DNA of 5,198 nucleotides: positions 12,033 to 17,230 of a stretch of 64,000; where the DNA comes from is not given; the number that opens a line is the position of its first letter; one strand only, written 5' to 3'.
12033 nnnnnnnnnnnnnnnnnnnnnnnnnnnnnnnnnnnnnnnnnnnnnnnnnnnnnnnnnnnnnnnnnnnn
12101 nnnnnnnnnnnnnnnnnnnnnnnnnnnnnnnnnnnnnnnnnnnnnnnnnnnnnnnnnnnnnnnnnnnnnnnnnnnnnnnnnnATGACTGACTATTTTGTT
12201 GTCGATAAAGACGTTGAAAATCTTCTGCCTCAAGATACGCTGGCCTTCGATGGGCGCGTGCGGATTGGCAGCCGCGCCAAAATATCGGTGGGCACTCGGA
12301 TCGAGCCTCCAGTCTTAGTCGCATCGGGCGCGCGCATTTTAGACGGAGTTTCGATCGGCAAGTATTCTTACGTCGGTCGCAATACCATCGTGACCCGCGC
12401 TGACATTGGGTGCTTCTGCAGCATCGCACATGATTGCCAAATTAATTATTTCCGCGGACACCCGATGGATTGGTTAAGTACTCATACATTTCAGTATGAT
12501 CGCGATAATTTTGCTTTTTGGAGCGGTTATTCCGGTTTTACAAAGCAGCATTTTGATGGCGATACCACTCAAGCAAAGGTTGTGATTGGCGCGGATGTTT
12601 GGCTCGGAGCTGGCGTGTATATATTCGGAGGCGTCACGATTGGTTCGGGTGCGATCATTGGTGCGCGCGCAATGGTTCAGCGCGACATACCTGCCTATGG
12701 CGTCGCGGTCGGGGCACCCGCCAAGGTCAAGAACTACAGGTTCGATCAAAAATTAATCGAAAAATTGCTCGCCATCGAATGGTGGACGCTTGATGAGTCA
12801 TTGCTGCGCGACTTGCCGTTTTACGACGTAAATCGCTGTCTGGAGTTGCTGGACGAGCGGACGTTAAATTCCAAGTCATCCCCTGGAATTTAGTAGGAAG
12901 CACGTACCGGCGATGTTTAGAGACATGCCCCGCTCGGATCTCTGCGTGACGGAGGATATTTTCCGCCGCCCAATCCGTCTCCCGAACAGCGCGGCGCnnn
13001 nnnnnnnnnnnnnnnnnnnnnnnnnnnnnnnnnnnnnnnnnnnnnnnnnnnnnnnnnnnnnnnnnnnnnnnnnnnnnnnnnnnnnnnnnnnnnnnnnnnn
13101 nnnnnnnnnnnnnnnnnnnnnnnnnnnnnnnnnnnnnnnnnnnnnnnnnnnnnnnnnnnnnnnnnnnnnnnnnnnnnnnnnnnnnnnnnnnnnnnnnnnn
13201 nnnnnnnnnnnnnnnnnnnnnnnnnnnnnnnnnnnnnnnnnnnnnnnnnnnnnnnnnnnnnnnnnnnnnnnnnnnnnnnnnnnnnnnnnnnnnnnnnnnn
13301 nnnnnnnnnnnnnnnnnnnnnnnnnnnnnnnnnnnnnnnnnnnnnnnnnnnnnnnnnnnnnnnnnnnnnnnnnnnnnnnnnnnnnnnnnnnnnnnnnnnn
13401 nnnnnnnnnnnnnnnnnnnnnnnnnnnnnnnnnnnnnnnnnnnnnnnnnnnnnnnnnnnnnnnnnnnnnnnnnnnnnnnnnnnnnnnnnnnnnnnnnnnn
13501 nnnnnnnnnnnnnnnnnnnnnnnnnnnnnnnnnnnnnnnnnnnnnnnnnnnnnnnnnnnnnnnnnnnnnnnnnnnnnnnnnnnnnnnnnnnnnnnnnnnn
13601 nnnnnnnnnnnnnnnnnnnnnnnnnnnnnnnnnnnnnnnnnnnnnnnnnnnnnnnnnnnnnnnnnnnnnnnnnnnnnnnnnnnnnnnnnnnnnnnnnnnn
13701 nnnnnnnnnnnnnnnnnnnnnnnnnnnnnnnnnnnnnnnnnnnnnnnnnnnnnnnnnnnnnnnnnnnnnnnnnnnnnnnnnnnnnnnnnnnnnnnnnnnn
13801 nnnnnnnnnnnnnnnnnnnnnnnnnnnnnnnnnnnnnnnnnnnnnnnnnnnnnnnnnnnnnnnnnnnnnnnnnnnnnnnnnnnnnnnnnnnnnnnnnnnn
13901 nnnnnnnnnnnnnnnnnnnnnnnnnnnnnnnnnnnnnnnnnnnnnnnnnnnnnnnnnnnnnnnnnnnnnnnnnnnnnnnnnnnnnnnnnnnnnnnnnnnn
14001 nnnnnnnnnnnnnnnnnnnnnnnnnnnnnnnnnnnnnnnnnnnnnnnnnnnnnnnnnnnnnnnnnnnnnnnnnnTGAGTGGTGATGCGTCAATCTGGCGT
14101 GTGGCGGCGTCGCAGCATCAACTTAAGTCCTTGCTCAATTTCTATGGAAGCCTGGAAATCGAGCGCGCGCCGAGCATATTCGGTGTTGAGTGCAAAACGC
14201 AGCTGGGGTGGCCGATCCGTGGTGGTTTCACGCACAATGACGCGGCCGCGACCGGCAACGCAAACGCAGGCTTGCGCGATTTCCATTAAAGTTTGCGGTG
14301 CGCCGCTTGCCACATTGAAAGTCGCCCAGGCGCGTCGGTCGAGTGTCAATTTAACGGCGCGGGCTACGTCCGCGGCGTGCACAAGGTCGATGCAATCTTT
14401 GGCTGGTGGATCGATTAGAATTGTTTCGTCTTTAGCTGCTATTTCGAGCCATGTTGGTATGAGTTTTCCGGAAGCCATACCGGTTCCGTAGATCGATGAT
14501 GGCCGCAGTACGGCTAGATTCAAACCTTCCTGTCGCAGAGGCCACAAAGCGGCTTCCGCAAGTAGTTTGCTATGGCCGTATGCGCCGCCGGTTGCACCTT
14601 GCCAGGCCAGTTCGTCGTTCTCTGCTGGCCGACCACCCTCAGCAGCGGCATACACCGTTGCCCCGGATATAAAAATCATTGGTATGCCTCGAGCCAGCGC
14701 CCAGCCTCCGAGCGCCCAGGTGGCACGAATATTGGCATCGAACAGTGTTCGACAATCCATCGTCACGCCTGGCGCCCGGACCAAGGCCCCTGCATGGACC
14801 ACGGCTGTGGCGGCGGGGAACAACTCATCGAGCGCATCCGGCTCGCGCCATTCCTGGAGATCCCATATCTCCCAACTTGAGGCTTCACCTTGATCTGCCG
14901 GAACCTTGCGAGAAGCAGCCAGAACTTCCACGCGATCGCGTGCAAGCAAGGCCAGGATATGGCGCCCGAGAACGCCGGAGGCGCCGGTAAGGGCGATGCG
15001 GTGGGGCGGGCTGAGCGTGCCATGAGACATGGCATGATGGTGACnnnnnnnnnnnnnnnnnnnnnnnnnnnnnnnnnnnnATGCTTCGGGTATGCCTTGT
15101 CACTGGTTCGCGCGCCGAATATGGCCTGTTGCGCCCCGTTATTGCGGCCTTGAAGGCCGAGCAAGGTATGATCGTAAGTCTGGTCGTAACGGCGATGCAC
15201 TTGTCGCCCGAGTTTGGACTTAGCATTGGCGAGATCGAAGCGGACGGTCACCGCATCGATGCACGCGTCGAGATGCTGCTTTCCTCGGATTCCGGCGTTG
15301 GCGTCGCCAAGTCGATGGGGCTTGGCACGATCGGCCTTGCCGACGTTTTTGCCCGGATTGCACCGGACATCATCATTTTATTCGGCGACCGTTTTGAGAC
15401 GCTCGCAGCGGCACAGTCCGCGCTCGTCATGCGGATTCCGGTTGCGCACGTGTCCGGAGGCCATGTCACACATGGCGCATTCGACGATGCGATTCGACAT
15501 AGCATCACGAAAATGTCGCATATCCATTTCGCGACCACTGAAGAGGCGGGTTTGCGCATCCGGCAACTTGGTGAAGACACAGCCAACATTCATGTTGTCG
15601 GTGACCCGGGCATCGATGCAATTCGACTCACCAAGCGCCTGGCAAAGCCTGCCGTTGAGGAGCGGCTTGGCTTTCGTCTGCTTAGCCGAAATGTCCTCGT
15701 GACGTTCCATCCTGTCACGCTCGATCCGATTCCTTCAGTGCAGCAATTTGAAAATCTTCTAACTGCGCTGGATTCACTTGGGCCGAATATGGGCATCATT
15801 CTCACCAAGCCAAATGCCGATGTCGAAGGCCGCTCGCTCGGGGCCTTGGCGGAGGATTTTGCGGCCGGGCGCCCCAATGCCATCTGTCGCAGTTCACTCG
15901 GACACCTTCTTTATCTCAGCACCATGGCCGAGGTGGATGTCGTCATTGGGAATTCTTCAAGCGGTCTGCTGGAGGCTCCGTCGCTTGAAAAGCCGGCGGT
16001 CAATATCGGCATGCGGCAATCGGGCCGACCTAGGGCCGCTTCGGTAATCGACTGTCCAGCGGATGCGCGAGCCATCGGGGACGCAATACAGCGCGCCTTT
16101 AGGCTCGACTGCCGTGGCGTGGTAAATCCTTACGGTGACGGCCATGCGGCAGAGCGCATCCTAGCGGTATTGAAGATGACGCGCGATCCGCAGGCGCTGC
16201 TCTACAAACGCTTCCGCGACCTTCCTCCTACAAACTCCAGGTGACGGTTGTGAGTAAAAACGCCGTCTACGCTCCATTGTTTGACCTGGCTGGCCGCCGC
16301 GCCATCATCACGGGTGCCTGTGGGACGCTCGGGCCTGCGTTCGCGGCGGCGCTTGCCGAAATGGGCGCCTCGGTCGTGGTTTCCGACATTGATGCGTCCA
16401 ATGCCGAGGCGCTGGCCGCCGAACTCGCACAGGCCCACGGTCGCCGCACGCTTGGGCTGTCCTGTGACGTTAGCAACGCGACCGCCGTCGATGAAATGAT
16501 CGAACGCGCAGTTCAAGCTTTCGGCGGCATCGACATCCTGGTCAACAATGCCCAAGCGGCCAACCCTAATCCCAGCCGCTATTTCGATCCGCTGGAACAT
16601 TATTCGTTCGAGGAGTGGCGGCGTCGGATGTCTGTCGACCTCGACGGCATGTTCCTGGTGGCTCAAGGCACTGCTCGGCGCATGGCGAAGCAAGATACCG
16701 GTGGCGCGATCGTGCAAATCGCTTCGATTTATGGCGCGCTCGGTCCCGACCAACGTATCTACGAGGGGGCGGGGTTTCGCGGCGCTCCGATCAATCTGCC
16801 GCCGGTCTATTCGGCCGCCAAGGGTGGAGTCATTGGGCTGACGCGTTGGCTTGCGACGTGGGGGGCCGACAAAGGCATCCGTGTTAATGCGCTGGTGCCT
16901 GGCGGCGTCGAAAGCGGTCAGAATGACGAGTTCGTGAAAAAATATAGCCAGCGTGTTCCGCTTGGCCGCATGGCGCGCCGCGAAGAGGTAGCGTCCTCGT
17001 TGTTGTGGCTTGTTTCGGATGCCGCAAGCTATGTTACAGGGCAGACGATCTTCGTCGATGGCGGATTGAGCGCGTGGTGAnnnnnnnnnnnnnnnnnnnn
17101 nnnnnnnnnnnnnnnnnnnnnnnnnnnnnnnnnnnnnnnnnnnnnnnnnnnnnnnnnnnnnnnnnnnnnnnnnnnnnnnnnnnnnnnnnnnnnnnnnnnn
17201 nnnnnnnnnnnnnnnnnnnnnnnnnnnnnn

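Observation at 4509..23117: Legionaminic-acid-type (GDP-dependent) nonulosonic acid pathway in a high-GC alphaproteobacterial-like glycan locus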

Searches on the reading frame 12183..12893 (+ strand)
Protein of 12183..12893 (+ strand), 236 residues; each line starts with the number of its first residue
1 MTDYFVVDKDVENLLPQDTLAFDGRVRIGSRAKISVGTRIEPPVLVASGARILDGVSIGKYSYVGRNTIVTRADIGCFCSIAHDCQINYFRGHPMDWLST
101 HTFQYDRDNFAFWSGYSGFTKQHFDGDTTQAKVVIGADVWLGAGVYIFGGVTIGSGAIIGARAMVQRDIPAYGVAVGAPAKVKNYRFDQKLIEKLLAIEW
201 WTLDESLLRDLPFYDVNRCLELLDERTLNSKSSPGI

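Call 6: search_protein_families(library=ncbifam, proteins=[window:12183-12893:+], max_evalue=0.001)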
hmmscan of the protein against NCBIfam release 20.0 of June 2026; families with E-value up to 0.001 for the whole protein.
window:12183-12893:+ (236 aa): 49 families (the best 25 are shown)
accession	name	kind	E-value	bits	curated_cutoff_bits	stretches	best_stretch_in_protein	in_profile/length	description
TIGR03308.1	phn_thr-fam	hypoth_equivalog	1.7e-35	122.7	201.65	1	52-210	33-186/204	phosphonate metabolim protein, transferase hexapeptide repeat family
NF000490.1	chloram_CatB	equivalog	1.7e-27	96.2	350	1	71-208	55-186/210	type B chloramphenicol O-acetyltransferase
NF000311.1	Vat_ABCDEFH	equivalog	3.5e-26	92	300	1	72-207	57-185/201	Vat family streptogramin A O-acetyltransferase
NF033468.1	stregram_VatI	exception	4.8e-23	82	415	1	67-207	54-187/208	streptogramin A O-acetyltransferase Vat(I)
NF000147.1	stregram_VatF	exception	1.4e-22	80.3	400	1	71-203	65-191/221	streptogramin A O-acetyltransferase Vat(F)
NF000101.1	stregram_VatA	exception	6.7e-21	74.9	450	1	69-224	62-210/219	streptogramin A O-acetyltransferase Vat(A)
NF041874.1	EPS_EpsC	equivalog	6.4e-20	71.5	150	2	126-183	107-164/168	serine O-acetyltransferase EpsC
NF000111.1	stregram_VatD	exception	1.4e-19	70.7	400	1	71-203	59-184/209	streptogramin A O-acetyltransferase Vat(D)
NF000020.1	stregram_VatE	exception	1.2e-17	64.2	450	1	73-204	62-187/214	streptogramin A O-acetyltransferase Vat(E)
NF007240.0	PRK09677.1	equivalog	1.3e-17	64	243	1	130-190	128-189/192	putative lipopolysaccharide biosynthesis O-acetyl transferase WbbJ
NF000504.1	stregram_VatH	exception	2.4e-17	63.5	475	1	68-210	60-195/216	streptogramin A O-acetyltransferase Vat(H)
NF000084.1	amicyc_ac_ApmA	equivalog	4.5e-17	62.7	550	1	74-202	118-248/274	aminocyclitol acetyltransferase ApmA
NF000097.1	stregram_VatC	exception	4.6e-17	62.6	425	1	69-204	62-190/212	streptogramin A O-acetyltransferase Vat(C)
TIGR03570.1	NeuD_NnaD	subfamily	4.7e-16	59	160.8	2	130-181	151-202/202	NeuD/PglB/VioB family sugar acetyltransferase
NF007797.0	PRK10502.1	subfamily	1.3e-14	54.3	192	1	115-189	110-182/183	WcaF family extracellular polysaccharide biosynthesis acetyltransferase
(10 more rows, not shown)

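Call 70: find_encoding_contigs(protein=window:12183-12893:+, flank=6000, max_places=6)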
Protein window:12183-12893:+ (236 aa): 6 contigs read that carry it; 5 places shown.
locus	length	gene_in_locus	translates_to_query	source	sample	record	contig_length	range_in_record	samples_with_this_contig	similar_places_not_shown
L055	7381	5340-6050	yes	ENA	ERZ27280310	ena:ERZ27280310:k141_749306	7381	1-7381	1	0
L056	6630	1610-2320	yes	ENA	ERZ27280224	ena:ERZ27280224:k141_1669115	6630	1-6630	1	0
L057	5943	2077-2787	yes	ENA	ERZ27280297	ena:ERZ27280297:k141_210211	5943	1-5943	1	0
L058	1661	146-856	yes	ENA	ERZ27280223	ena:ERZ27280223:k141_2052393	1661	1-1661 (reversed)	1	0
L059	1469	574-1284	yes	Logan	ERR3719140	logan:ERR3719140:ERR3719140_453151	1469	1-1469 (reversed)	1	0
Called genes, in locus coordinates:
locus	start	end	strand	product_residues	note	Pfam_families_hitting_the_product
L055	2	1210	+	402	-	?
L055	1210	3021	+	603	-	-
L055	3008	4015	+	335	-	PF01408:GFO_IDH_MocA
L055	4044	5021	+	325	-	PF04055:Radical_SAM, PF13186:SPASM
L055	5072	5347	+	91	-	-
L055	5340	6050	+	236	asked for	PF25087:GMPPB_C (faint), PF25084:LbH_EIF2B (faint), PF14602:Hexapep_2 (faint), PF00132:Hexapep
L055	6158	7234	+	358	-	-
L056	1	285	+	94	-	?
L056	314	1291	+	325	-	PF04055:Radical_SAM, PF13186:SPASM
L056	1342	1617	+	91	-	-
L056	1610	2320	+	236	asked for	PF25087:GMPPB_C (faint), PF25084:LbH_EIF2B (faint), PF14602:Hexapep_2 (faint), PF00132:Hexapep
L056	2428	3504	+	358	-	-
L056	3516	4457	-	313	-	PF04321:RmlD_sub_bind, PF01073:3Beta_HSD (weak), PF01370:Epimerase, PF07993:NAD_binding_4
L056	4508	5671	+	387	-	PF02350:Epimerase_2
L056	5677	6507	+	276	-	PF00106:adh_short, PF08659:KR, PF13561:adh_short_C2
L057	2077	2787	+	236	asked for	PF25087:GMPPB_C (faint), PF25084:LbH_EIF2B (faint), PF14602:Hexapep_2 (faint), PF00132:Hexapep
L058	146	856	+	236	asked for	PF25087:GMPPB_C (faint), PF25084:LbH_EIF2B (faint), PF14602:Hexapep_2 (faint), PF00132:Hexapep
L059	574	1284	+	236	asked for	PF25087:GMPPB_C (faint), PF25084:LbH_EIF2B (faint), PF14602:Hexapep_2 (faint), PF00132:Hexapep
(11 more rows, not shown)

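Call 80: search_protein_families(library=pfam, proteins=[window:12183-12893:+], max_evalue=0.001)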
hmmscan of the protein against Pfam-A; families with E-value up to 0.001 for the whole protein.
window:12183-12893:+ (236 aa): 3 families
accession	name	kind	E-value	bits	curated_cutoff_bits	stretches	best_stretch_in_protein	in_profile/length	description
PF00132.30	Hexapep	-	4.6e-16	58.2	27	2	133-165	2-34/36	Bacterial transferase hexapeptide (six repeats)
PF25084.1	LbH_EIF2B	-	3.2e-07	30.7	54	0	43-88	9-54/105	EIF2B subunit epsilon LbH domain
PF14602.12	Hexapep_2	-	4e-06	26.9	27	1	133-161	2-28/34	Hexapeptide repeat of succinyl-transferase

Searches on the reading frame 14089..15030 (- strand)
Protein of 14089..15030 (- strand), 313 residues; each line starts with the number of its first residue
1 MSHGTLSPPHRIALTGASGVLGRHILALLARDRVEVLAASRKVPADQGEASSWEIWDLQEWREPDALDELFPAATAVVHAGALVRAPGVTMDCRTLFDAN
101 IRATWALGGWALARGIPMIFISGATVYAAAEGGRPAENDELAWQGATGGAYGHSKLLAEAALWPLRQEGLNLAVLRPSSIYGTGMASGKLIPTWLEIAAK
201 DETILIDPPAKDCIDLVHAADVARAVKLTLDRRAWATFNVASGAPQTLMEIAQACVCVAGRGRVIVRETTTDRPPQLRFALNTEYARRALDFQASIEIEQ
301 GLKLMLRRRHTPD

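Call 6: search_protein_families(library=ncbifam, proteins=[window:14089-15030:-], max_evalue=0.001)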
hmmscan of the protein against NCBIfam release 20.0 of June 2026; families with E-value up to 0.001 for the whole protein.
window:14089-15030:- (313 aa): 11 families
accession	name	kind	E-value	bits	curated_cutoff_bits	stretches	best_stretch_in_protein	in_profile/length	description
TIGR01214.1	rmlD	equivalog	7.7e-15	54.7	224.05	1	11-256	1-223/285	dTDP-4-dehydrorhamnose reductase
TIGR01746.1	Thioester-redct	subfamily_domain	1.5e-12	47.4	213.35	1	74-255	89-274/371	thioester reductase domain-containing protein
TIGR01181.1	dTDP_gluc_dehyt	equivalog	6.9e-12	45.1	365.1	1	93-304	93-306/321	dTDP-glucose 4,6-dehydratase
TIGR02197.1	heptose_epim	equivalog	1.5e-11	44.1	274.6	1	12-265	1-266/316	ADP-glyceromanno-heptose 6-epimerase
TIGR03466.1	HpnA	hypoth_equivalog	2.4e-10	39.8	367.65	1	14-193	5-181/327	hopanoid-associated sugar epimerase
TIGR01179.1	galE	equivalog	5.1e-09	35.4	262.3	1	12-297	2-312/332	UDP-glucose 4-epimerase GalE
NF042422.1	oxyalk_red_OleD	equivalog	3e-06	26.8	580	1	11-261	2-252/329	2-alkyl-3-oxoalkanoate reductase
TIGR04180.1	EDH_00030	hypoth_equivalog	2.7e-05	23.4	475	1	14-275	3-272/297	NAD-dependent 4,6-dehydratase LegB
TIGR01777.1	yfcH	hypoth_equivalog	5e-05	23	207.35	0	12-126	1-113/292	TIGR01777 family oxidoreductase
NF042423.1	oxyalk_red_Shew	equivalog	0.0001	21.5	580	0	11-206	10-198/331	2-alkyl-3-oxoalkanoate reductase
NF047922.1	GDPFucSynFcl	equivalog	0.00072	19.1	500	0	204-304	197-296/308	GDP-L-fucose synthase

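Call 11: search_protein_families(library=pfam, proteins=[window:14089-15030:-], max_evalue=0.01)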
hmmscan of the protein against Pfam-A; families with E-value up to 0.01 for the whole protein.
window:14089-15030:- (313 aa): 6 families
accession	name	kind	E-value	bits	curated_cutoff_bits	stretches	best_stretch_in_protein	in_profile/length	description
PF01370.27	Epimerase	-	3.2e-28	99.2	20.9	1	12-240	1-239/240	NAD dependent epimerase/dehydratase family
PF04321.23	RmlD_sub_bind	-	7.8e-15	55.1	27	1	11-268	2-240/287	RmlD substrate binding domain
PF07993.18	NAD_binding_4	-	7.8e-13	48.6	20.1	1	65-185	80-215/258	Male sterility protein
PF01073.25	3Beta_HSD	-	5.9e-06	25.9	22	1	14-225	2-224/280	3-beta hydroxysteroid dehydrogenase/isomerase family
PF16363.11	GDP_Man_Dehyd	-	0.00043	20.3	27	1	15-305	3-332/332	GDP-mannose 4,6 dehydratase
PF13460.12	NAD_binding_10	-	0.0079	16.5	27.2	0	16-180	1-146/184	NAD(P)H-binding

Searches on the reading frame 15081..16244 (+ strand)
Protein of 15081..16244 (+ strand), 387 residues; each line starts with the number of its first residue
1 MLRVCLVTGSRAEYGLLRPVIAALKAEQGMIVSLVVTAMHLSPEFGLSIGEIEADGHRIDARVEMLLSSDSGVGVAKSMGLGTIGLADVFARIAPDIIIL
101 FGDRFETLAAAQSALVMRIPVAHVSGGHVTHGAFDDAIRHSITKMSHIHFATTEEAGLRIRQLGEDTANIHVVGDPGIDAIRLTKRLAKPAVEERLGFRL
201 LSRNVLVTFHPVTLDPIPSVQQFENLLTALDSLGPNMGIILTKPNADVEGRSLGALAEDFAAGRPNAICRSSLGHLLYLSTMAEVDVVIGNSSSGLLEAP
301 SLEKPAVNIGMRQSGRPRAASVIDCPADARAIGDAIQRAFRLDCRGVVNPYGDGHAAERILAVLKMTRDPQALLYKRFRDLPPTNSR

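Call 6: search_protein_families(library=ncbifam, proteins=[window:15081-16244:+], max_evalue=0.001)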
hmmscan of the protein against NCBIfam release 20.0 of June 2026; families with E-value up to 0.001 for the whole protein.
window:15081-16244:+ (387 aa): 2 families
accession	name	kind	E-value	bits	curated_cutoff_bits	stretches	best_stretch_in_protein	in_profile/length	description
TIGR03568.1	NeuC_NnaA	equivalog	4.2e-126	420.7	235.9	1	3-364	2-365/365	UDP-N-acetylglucosamine 2-epimerase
TIGR00236.1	wecB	equivalog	3.6e-27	95.5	210.15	1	2-366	1-364/366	non-hydrolyzing UDP-N-acetylglucosamine 2-epimerase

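Call 79: search_protein_families(library=pfam, proteins=[window:15081-16244:+], max_evalue=0.001)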
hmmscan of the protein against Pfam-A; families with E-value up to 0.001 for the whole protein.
window:15081-16244:+ (387 aa): 1 family
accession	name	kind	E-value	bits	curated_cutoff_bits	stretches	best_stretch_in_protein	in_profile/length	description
PF02350.25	Epimerase_2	-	4.3e-86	289.3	30.6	1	23-365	2-347/347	UDP-N-acetylglucosamine 2-epimerase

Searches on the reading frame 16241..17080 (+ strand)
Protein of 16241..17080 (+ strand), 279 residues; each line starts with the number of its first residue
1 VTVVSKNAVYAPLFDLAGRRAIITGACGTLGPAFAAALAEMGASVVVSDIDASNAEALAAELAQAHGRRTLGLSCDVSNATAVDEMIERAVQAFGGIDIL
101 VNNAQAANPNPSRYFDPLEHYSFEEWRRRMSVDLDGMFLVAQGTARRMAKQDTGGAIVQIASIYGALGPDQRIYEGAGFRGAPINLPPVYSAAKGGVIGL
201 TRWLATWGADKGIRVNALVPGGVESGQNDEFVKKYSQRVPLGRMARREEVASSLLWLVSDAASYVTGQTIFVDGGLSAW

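Call 6: search_protein_families(library=ncbifam, proteins=[window:16241-17080:+], max_evalue=0.001)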
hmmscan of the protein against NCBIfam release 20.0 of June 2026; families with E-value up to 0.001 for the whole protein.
window:16241-17080:+ (279 aa): 223 families (the best 25 are shown)
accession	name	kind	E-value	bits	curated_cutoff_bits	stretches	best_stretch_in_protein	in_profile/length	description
NF006070.0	PRK08213.1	subfamily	9.1e-55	186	279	1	12-278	6-258/259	gluconate 5-dehydrogenase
NF005559.1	PRK07231.1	subfamily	2.4e-53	181.2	215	1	16-277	2-248/249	glucose 1-dehydrogenase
NF009466.0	PRK12826.1-2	subfamily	5.7e-53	179.9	222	1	19-277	4-245/248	3-oxoacyl-ACP reductase FabG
NF006619.0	PRK09186.1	equivalog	1.6e-52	178.6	255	1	16-277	2-255/256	oxidoreductase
NF004198.0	PRK05653.1-3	equivalog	2.8e-52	177.6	296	1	16-276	5-246/248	3-oxoacyl-ACP reductase FabG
NF052558.1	MBtsdlDhBudC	equivalog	3.7e-51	174.1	270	1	18-279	3-244/250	meso-2,3-butanediol dehydrogenase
NF005853.0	PRK07774.1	equivalog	1.7e-50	171.8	303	2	15-162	3-145/250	SDR family oxidoreductase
TIGR01830.1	3oxo_ACP_reduc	equivalog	1.1e-48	166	297.75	1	21-276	1-238/239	3-oxoacyl-[acyl-carrier-protein] reductase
NF005446.0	PRK07035.1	equivalog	2.7e-48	164.5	373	1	12-276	5-253/255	SDR family oxidoreductase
NF004791.0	PRK06138.1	equivalog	1.6e-47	161.9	312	1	15-279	2-252/252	SDR family oxidoreductase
NF005067.0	PRK06484.1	equivalog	1.7e-47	162.1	713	1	18-278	9-253/524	short chain dehydrogenase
NF053701.1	CsHdxCHCADhChcB2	equivalog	1.8e-47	161.9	350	1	17-278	2-244/245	cis-4-hydroxycyclohexanecarboxylate dehydrogenase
NF005309.0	PRK06841.1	subfamily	3.6e-47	161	286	1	12-276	9-252/255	GolD/DthD family dehydrogenase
NF004774.0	PRK06114.1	equivalog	5.6e-47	160.3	360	1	11-279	9-262/262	SDR family oxidoreductase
NF009384.0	PRK12743.1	equivalog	4.8e-46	157.1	264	1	19-277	7-248/258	SDR family oxidoreductase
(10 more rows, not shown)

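Call 57: search_solved_structures(query=window:16241-17080:+, max_evalue=1e-30)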
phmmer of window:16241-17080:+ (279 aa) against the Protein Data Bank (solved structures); distinct sequences matched with E-value up to 1e-30: 37.
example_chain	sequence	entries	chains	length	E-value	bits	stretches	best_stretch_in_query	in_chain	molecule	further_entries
2p68_A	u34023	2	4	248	4.6e-36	127.9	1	16-276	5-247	3-oxoacyl-[acyl-carrier-protein] reductase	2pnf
7pcs_B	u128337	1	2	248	6.4e-36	127.4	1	17-277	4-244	BbsD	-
4j2h_A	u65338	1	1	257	7.1e-35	124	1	10-277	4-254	Short chain alcohol dehydrogenase-related dehydrogenase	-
5f1p_A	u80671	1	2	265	1.1e-34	123.3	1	16-278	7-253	PtmO8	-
4rzh_A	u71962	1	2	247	4.3e-34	121.4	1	16-276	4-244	3-oxoacyl-[acyl-carrier protein] reductase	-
4jro_A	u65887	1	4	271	8.8e-34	120.4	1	14-276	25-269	FabG protein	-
4z9y_A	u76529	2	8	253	2.2e-33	119.1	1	14-276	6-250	2-deoxy-D-gluconate 3-dehydrogenase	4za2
1vl8_A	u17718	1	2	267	3.4e-33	118.5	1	12-278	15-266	Gluconate 5-dehydrogenase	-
4wec_A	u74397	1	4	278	5.3e-33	117.9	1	16-278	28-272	Short chain dehydrogenase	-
3r1i_A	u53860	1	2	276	6.7e-33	117.5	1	12-276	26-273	Short-chain type dehydrogenase/reductase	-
4wjz_A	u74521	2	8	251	2.7e-32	115.5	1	12-276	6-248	3-oxoacyl-[acyl-carrier-protein] reductase FabG | 3-oxoacyl-[acyl-carrier protein] reductase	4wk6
3u09_A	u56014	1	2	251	4.2e-32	114.9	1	12-276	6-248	3-oxoacyl-[acyl-carrier-protein] reductase FabG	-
3tzh_A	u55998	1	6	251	4.8e-32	114.7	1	12-276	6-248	3-oxoacyl-[acyl-carrier protein] reductase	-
4trr_A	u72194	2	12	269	4.9e-32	114.7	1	14-239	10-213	Putative D-beta-hydroxybutyrate dehydrogenase | 3-hydroxybutyrate dehydrogenase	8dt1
3qiv_A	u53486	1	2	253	5.2e-32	114.6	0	19-162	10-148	short-chain dehydrogenase or 3-oxoacyl-[acyl-carrier-protein] reductase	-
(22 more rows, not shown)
